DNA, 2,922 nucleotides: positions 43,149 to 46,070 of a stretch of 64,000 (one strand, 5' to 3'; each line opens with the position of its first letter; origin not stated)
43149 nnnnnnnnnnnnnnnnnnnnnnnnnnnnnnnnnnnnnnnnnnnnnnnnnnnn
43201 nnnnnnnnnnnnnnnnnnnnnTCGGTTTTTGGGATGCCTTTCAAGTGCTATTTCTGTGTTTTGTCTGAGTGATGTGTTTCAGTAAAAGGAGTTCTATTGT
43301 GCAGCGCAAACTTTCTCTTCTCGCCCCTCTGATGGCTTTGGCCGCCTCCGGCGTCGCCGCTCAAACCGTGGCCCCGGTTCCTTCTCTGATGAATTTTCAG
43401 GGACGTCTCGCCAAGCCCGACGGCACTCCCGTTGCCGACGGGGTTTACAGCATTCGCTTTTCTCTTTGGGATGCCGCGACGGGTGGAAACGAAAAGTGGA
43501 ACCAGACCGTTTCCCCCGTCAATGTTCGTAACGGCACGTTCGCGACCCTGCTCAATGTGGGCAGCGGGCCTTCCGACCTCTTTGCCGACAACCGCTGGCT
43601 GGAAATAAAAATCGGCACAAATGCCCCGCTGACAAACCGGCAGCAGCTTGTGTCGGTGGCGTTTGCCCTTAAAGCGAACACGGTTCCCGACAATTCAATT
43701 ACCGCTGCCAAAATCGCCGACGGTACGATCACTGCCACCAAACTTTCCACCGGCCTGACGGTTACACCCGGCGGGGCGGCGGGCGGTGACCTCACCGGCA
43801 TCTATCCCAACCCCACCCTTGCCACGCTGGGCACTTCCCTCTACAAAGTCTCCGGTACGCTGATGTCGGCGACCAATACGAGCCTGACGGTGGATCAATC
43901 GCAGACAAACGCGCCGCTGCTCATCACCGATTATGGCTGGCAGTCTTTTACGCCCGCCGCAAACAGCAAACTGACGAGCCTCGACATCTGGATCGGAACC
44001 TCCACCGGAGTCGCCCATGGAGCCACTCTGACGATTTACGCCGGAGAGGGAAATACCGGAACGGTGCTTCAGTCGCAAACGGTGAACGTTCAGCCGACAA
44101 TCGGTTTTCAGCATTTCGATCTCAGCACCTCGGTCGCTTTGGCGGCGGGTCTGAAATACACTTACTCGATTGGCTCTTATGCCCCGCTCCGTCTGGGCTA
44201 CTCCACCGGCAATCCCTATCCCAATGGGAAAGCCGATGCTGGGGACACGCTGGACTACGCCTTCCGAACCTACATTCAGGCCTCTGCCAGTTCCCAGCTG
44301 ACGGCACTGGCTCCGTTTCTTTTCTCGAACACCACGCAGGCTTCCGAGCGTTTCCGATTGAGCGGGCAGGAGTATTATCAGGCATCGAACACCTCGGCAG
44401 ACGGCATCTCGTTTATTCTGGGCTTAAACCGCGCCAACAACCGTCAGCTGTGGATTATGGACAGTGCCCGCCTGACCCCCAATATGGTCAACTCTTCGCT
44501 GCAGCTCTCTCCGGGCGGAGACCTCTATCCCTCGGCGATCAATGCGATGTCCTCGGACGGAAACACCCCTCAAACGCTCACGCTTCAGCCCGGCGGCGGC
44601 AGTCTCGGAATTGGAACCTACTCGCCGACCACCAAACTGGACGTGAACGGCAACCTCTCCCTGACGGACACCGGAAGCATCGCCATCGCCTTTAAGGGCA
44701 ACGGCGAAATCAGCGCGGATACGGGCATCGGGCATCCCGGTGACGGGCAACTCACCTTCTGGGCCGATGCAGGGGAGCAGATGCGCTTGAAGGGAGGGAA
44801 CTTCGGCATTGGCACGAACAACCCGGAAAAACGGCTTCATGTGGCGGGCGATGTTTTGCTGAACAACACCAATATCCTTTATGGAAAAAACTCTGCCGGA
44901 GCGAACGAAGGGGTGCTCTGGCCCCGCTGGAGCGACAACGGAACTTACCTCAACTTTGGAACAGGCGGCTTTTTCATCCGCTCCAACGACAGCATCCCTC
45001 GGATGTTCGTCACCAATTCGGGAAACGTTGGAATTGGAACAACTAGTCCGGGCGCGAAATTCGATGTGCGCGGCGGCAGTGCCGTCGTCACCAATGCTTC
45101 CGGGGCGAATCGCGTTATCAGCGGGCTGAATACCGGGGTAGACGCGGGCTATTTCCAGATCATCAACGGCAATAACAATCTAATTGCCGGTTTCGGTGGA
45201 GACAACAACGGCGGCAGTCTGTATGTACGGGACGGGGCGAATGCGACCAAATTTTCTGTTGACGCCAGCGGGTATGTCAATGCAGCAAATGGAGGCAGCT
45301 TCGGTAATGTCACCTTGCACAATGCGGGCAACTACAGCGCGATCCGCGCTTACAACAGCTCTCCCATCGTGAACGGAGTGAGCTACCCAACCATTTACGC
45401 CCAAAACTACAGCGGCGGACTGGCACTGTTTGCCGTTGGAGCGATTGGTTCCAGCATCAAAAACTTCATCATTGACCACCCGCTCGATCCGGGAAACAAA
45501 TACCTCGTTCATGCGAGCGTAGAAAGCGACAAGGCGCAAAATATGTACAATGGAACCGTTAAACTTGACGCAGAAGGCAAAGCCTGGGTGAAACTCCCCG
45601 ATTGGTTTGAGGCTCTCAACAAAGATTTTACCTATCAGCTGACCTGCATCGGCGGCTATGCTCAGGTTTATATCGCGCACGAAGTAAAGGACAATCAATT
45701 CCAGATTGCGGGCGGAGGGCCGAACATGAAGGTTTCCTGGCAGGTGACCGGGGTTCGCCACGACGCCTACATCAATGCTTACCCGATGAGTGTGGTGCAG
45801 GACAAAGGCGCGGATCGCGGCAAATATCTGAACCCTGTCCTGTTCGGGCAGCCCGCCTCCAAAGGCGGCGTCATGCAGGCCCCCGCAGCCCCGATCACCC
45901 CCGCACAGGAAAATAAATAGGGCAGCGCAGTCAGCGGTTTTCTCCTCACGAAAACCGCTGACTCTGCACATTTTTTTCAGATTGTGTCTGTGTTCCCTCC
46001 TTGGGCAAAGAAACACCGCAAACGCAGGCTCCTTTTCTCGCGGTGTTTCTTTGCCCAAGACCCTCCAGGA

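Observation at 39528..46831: Island of large secreted proteins combining dockerin-type tails and a PEP-CTERM anchor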

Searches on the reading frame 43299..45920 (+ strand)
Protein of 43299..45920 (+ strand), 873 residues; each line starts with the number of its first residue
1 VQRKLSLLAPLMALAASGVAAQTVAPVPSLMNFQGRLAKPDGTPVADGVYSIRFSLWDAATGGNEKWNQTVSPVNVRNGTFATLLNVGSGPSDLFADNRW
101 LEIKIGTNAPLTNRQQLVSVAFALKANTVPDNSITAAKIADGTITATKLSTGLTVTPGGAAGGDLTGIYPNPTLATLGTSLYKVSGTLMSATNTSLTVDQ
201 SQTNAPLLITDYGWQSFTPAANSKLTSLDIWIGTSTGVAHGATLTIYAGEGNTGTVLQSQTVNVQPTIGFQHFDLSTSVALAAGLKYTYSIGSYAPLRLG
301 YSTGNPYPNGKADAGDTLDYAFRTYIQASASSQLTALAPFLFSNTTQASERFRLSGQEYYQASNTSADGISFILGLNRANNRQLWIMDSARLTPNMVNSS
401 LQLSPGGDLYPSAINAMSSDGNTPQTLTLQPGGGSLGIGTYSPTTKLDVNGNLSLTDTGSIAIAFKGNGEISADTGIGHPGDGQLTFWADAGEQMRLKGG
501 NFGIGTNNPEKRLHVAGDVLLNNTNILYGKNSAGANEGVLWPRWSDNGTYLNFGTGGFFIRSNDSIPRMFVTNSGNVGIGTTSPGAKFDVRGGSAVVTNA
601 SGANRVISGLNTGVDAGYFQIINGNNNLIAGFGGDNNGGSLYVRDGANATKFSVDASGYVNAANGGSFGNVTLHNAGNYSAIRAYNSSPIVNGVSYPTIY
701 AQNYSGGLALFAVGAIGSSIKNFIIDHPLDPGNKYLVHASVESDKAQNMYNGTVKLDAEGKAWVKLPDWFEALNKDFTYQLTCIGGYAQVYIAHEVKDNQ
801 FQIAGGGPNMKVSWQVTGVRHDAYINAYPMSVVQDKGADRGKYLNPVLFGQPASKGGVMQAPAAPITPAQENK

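Call 3: search_protein_families(library=pfam, proteins=[window:43299-45920:+], max_evalue=1)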
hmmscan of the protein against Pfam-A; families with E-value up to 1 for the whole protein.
window:43299-45920:+ (873 aa): 1 family
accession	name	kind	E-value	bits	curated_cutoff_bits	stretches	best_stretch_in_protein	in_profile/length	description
PF13313.11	DUF4082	-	0.00023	21.6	28.4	1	217-291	21-90/143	Domain of unknown function (DUF4082)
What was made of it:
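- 43776..44333 (+): C residues about 160-345: proximal module (DUF4082-like) shared by the cassette fibres. Pfam DUF4082 21.6 bits, below the 28.4 cutoff (call 3).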

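Call 4: search_protein_families(library=ncbifam, proteins=[window:43299-45920:+], max_evalue=1)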
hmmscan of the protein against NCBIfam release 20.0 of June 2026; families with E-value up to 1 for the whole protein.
window:43299-45920:+ (873 aa): 2 families
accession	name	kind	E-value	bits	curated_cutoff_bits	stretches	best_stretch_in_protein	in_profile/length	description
NF053851.1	Bdello_MAT_N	subfamily_domain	0.0004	20.2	60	1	20-90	7-75/162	mosaic adhesive trimer family chimeric fiber protein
TIGR04415.1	O_hepto_targRPT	repeat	0.0066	16.5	30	1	636-666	8-38/38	strand-loop-strand repeat protein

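Call 17: find_homologous_proteins(query=window:43299-45917:+, max_evalue=0.001)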
Query window:43299-45917:+ (873 aa): 292 proteins with E <= 0.001 among 8000 candidates; the best 120 are listed.
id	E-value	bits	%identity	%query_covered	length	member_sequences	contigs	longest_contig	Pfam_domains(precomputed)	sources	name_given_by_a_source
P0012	0.0e+0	1949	100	100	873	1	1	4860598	-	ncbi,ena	-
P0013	5.5e-171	589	41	95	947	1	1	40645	-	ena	-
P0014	3.8e-163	563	45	47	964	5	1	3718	-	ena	-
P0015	1.7e-155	538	39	97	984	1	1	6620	-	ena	-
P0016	4.0e-141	490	42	74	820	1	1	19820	PF13313.12,PF13884.12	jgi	jgi:hypothetical protein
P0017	1.4e-110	389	42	38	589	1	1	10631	-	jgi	jgi:hypothetical protein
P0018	3.7e-107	378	44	34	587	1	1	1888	-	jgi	jgi:hypothetical protein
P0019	4.2e-104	368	42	38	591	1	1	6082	-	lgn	-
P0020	7.3e-102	360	55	39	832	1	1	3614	PF13313.12,PF13884.12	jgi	jgi:hypothetical protein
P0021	2.6e-100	355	44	36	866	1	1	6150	PF13884.12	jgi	-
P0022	2.7e-99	352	53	38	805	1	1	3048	PF13884.12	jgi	jgi:hypothetical protein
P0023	4.0e-99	351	45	53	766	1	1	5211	PF13313.12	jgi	jgi:hypothetical protein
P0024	3.9e-98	348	39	68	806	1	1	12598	PF13313.12,PF13884.12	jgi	jgi:hypothetical protein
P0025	2.1e-97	345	46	51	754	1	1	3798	-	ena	-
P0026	7.2e-91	324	39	73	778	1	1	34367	PF13313.12,PF13884.12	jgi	jgi:hypothetical protein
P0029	1.0e-88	317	48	45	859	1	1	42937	PF13313.12,PF13884.12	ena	-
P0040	9.5e-69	251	37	65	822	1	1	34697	-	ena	-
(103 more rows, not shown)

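Call 26: find_encoding_contigs(protein=P0013, flank=10000, max_places=2)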
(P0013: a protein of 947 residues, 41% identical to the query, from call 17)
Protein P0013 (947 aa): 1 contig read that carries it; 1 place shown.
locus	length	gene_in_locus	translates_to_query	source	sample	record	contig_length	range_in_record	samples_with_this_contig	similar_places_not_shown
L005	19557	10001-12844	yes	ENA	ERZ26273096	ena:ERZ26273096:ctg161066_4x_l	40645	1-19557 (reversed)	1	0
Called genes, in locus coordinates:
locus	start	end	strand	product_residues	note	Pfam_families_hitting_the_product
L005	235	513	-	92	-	-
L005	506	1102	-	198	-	PF01656:CbiA, PF07015:VirC1 (weak), PF09140:MipZ (faint), PF10609:ParA (weak), PF13614:AAA_31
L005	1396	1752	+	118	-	-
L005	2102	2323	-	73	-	-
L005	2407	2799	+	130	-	PF13683:rve_3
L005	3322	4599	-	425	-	PF01381:HTH_3, PF12844:HTH_19 (faint), PF13384:HTH_23 (faint), PF13413:HTH_25 (faint), PF13443:HTH_26 (faint), PF13560:HTH_31, PF01381:HTH_3 (weak), PF13560:HTH_31, +1 more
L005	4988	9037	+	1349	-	PF00404:Dockerin_1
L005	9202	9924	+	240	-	-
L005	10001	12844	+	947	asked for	-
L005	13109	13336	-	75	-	-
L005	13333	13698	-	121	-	-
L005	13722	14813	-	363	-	PF02899:Phage_int_SAM_1 (weak), PF00589:Phage_integrase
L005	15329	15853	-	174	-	PF22016:DUF6933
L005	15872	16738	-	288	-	PF12705:PDDEXK_1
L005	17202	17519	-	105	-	-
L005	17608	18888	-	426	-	PF13540:RCC1_2, PF25384:Alsin_RLD (faint), PF25390:WD40_RLD, PF00415:RCC1, PF13540:RCC1_2, PF00415:RCC1, PF00404:Dockerin_1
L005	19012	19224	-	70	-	-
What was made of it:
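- An integrase lies downstream of the cassette in L005 (call 26).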

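Call 27: find_encoding_contigs(protein=P0029, flank=10000, max_places=2)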
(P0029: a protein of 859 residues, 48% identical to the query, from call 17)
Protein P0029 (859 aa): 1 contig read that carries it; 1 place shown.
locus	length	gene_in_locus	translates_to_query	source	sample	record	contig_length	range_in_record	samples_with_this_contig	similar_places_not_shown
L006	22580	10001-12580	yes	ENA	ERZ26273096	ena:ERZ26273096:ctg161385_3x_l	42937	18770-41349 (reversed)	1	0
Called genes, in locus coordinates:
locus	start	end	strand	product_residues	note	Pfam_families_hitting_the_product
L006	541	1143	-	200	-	PF00248:Aldo_ket_red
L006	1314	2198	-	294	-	-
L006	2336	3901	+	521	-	PF20154:LNT_N, PF00795:CN_hydrolase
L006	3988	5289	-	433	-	PF01381:HTH_3, PF12844:HTH_19 (faint), PF13413:HTH_25 (faint), PF13443:HTH_26 (faint), PF13560:HTH_31, PF01381:HTH_3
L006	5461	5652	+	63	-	-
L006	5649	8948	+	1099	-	PF00404:Dockerin_1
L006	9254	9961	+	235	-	-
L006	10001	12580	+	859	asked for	PF13313:DUF4082 (weak), PF13884:Peptidase_S74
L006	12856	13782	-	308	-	PF05067:Mn_catalase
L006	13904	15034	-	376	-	-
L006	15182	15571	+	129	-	-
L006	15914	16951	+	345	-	PF00989:PAS, PF08448:PAS_4, PF13188:PAS_8 (weak), PF13426:PAS_9, PF08447:PAS_3, PF07568:HisKA_2, PF02518:HATPase_c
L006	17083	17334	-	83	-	-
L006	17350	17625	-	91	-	-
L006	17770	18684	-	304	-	PF03575:Peptidase_S51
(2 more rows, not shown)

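Call 28: find_encoding_contigs(protein=P0040, flank=10000, max_places=2)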
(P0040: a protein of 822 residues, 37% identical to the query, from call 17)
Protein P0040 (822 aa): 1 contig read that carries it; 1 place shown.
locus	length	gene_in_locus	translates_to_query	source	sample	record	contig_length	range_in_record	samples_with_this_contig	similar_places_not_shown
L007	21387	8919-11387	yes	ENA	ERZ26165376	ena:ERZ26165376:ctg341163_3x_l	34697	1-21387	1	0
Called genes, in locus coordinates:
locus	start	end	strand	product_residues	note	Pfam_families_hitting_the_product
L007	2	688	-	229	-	?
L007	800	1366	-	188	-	PF07638:Sigma70_ECF, PF04542:Sigma70_r2, PF08281:Sigma70_r4_2, PF04545:Sigma70_r4, PF13384:HTH_23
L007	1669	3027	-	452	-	PF01381:HTH_3, PF12844:HTH_19 (weak), PF13384:HTH_23 (faint), PF13413:HTH_25 (faint), PF13443:HTH_26 (faint), PF13560:HTH_31, PF01381:HTH_3, PF13560:HTH_31, +1 more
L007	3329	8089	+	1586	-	PF00404:Dockerin_1, PF13202:EF-hand_5 (faint), PF13499:EF-hand_7 (faint), PF00404:Dockerin_1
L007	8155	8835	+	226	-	-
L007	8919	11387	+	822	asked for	-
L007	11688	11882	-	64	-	PF00574:CLP_protease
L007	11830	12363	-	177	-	PF00574:CLP_protease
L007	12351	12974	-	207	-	PF10604:Polyketide_cyc2, PF08327:AHSA1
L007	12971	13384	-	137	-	PF01022:HTH_5, PF08279:HTH_11 (weak), PF12840:HTH_20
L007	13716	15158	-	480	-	PF07394:DUF1501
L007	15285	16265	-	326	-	PF01408:GFO_IDH_MocA, PF22725:GFO_IDH_MocA_C3, PF02894:GFO_IDH_MocA_C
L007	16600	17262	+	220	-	PF00877:NLPC_P60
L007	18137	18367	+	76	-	-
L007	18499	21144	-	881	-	PF00521:DNA_topoisoIV, PF03989:DNA_gyraseA_C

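Call 38: search_solved_structures(query=window:43299-45917:+, max_evalue=1, show_alignments=3)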
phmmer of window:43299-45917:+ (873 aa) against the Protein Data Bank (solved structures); distinct sequences matched with E-value up to 1: 1.
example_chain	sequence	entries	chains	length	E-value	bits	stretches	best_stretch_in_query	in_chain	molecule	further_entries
8ond_A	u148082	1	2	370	2.6e-05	25.9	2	554-623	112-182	bd2133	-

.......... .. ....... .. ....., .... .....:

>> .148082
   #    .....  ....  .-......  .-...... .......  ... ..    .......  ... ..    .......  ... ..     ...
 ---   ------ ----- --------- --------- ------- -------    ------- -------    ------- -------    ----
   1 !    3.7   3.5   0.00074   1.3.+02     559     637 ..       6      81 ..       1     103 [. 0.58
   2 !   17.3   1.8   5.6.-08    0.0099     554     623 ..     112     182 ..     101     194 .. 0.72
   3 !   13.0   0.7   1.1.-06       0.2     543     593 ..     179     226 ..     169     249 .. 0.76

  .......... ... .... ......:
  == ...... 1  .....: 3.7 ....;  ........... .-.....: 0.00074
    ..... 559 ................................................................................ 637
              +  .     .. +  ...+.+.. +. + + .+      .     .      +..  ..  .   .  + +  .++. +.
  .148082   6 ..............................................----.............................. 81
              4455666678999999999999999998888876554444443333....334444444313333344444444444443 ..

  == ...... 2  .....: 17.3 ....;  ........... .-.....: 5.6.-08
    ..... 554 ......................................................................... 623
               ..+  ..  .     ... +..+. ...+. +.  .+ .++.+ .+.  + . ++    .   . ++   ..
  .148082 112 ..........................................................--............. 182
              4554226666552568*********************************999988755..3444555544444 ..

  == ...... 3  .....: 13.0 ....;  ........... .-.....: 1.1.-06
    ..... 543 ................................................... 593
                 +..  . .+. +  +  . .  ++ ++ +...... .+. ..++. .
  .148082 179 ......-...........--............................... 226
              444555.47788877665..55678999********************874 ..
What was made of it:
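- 43299..45920 (+): Gene C: 873-aa secreted mosaic fibre (MAT-like). PDB hit to the Bdellovibrio MAT fibre Bd2133 (call 38).
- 44586..45368 (+): C residues about 430-690: Gly/Asn-rich repeat shaft (beta-helix type). Matches the Bd2133 beta-helix region, 8ond_A, E 2.6e-5 (call 38).
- On Bdellovibrio MAT fibre family (NCBIfam NF053851 Bdello_MAT_N) - protein C: The shaft matches Bd2133, 8ond_A, E 2.6e-5 (call 38).
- Closest known: Bdellovibrio mosaic adhesive trimer. Different: The tip domain differs from all six solved MAT tips by sequence (call 38 matches the shaft only).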

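Call 70: search_protein_families(library=ncbifam, alignment_id=A6, max_evalue=0.01)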
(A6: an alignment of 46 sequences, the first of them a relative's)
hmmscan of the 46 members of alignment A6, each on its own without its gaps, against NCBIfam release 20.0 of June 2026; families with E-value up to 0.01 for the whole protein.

A. member 1, P0012 (873 aa): 2 families
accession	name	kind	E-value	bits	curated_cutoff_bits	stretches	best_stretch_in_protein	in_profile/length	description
NF053851.1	Bdello_MAT_N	subfamily_domain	0.0004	20.2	60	0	20-90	7-75/162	mosaic adhesive trimer family chimeric fiber protein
TIGR04415.1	O_hepto_targRPT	repeat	0.0066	16.5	30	1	636-666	8-38/38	strand-loop-strand repeat protein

B. families by the number of members that match (of 46 scanned): 25 families
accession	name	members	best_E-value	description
NF053851.1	Bdello_MAT_N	45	2.8e-07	mosaic adhesive trimer family chimeric fiber protein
NF010730.0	PRK14131.1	2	8.9e-17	N-acetylneuraminate epimerase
TIGR03547.1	muta_rot_YjhT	2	1.4e-15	YjhT family mutarotase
TIGR03548.1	mutarot_permut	2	5.7e-14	cyclically-permuted mutarotase family protein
NF052501.1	RdCuOxGlxASco2837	2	1.1e-07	radical copper oxidase GlxA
NF045487.1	ASRP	2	0.00016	archaea-specific SMC-related protein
TIGR04211.1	SH3_and_anchor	2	0.00029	TIGR04211 family SH3 domain-containing protein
TIGR04312.1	choice_anch_B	1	5.4e-08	choice-of-anchor B family protein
TIGR03866.1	PQQ_ABC_repeats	1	0.00052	PQQ-dependent catabolism-associated beta-propeller protein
TIGR02056.1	ChlG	1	0.00097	chlorophyll synthase ChlG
TIGR03495.1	phage_LysB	1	0.0012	Rz-like lysis system protein LysB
NF002058.0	PRK00888.1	1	0.0019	cell division protein FtsB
NF038117.1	choice_anch_I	1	0.0022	choice-of-anchor I family protein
NF003409.0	PRK04778.1-3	1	0.0026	septation ring formation regulator EzrA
NF010535.0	PRK13923.1-3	1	0.0039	sporulation-specific transcriptional regulator GerR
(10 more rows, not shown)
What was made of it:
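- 43365..43757 (+): C residues about 23-153: conserved fibre N-terminal domain, a distant relative of the Bdellovibrio MAT N-domain. 45 of 46 such proteins hit NCBIfam Bdello_MAT_N below its cutoff, best E 2.8e-7; C itself scores 20.2 bits against a cutoff of 60 (calls 4, 70).
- On Bdellovibrio MAT fibre family (NCBIfam NF053851 Bdello_MAT_N) - protein C: The same weak hit is seen in 45 of 46 proteins sharing C's N-domain, best E 2.8e-7 (call 70).
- Closest known: Bdellovibrio mosaic adhesive trimer. Same: C has a signal peptide, a conserved N-terminal domain (weak Bdello_MAT_N hit in 45 of 46 relatives, call 70), a beta-helix shaft similar to Bd2133 (call 38), and exchangeable tips.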

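Call 71: search_protein_families(library=phrogs, proteins=[window:43299-45917:+], max_evalue=0.01)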
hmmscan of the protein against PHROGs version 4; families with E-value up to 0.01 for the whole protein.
window:43299-45917:+ (873 aa): 4 families
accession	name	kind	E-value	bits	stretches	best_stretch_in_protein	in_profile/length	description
phrog_9942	-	tail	5.5e-07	29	2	568-698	179-288/1178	tail fiber protein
phrog_18345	-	tail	5.1e-06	26.1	1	419-516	426-544/956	tail fiber protein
phrog_28668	-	unknown function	0.0024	18.8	0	435-477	31-73/153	-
phrog_11559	-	unknown function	0.0028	18.8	1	752-796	13-56/67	-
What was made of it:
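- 44586..45368 (+): PHROG tail-fibre families at 5.5e-7 and 5.1e-6 (call 71).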

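Call 86: find_related_loci(query=A6, collection=viral_contigs, flank=8000)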
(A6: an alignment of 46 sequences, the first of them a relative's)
Query A6 (873 aa) in viral_contigs; peptide patterns used: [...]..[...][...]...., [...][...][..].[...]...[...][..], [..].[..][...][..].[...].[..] (x = any residue, [..] = any of these).
69 stretches matched a pattern, but none encodes a relative of the query by tblastn (E <= 1e-3).
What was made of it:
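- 43365..43757 (+): No relative was found in IMG/VR viral contigs (call 86).
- The N-domain has no relative in 2.9 million viral contigs (call 86).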

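Call 111: search_dna_similar(query=window:43299-45917:+, collection=phages, mode=protein, max_rows=10, max_evalue=0.001)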
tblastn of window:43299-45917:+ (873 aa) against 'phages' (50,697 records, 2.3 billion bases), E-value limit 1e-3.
Records with a match: 18; places in all: 21; records where one place covers at least 80% of the query: 0.
Best place of each record, by identity: <60% 18.
By first word of the organism name: Synechococcus 6; Arthrobacter 4; Cyanophage 3; Pelagibacter 1; Caudoviricetes 1; Bacteriophage 1; Thermus 1; Parabacteroides 1.
By host as written in the record: Parasynechococcus marenigrum WH 8102 2; Synechococcus sp. 2; Synechococcus sp. KSHK05 2; - 2; Arthrobacter globiformis B-2979 2; Synechococcus sp. WH7803 2; Arthrobacter sp. ATCC 21022 2; Candidatus Pelagibacter sp H2P3alpha 1; and 3 more.
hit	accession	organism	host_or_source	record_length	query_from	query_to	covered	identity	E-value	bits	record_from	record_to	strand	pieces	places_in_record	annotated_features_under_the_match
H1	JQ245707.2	Cyanophage S-TIM5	Parasynechococcus marenigrum WH 8102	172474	436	701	30%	28.2%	5e-5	54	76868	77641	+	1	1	virion structural protein and packaging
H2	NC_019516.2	Cyanophage S-TIM5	Parasynechococcus marenigrum WH 8102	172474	436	701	30%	28.2%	5e-5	54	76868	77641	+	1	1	tail fiber protein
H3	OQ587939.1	Synechococcus phage S-CRES1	Synechococcus sp.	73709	433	632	23%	28.5%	1e-4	52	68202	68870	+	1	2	chaperone of endosialidase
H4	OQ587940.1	Synechococcus phage S-CRES2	Synechococcus sp.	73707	433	632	23%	28.5%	1e-4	52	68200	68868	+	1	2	chaperone of endosialidase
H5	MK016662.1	Synechococcus phage S-B28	Synechococcus sp. KSHK05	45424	434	597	19%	33.3%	2e-4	51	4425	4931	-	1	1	hypothetical protein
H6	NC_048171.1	Synechococcus phage S-B28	Synechococcus sp. KSHK05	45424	434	597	19%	33.3%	2e-4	51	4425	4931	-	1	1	tail fiber protein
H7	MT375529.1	Pelagibacter phage Kolga EXVC016S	Candidatus Pelagibacter sp H2P3alpha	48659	434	612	21%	29.4%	3e-4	51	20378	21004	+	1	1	hypothetical protein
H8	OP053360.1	Cyanophage S-TIM66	Synechococcus sp. CC9605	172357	434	592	18%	32.5%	6e-6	56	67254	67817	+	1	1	virion structural protein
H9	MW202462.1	Caudoviricetes sp.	Manatee Spring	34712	433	594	19%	30.9%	3e-4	51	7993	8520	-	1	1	hyaluronidasE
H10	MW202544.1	Bacteriophage sp.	Manatee Spring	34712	433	594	19%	30.9%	3e-4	51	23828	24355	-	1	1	hyaluronidasE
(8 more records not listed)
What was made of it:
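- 44586..45368 (+): Weak tblastn hits to cyanophage tail fibres fall in this region only (call 111).
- PHROG tail-fibre hits and weak tblastn hits to cyanophage tail fibres in the shaft region (calls 71, 111).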
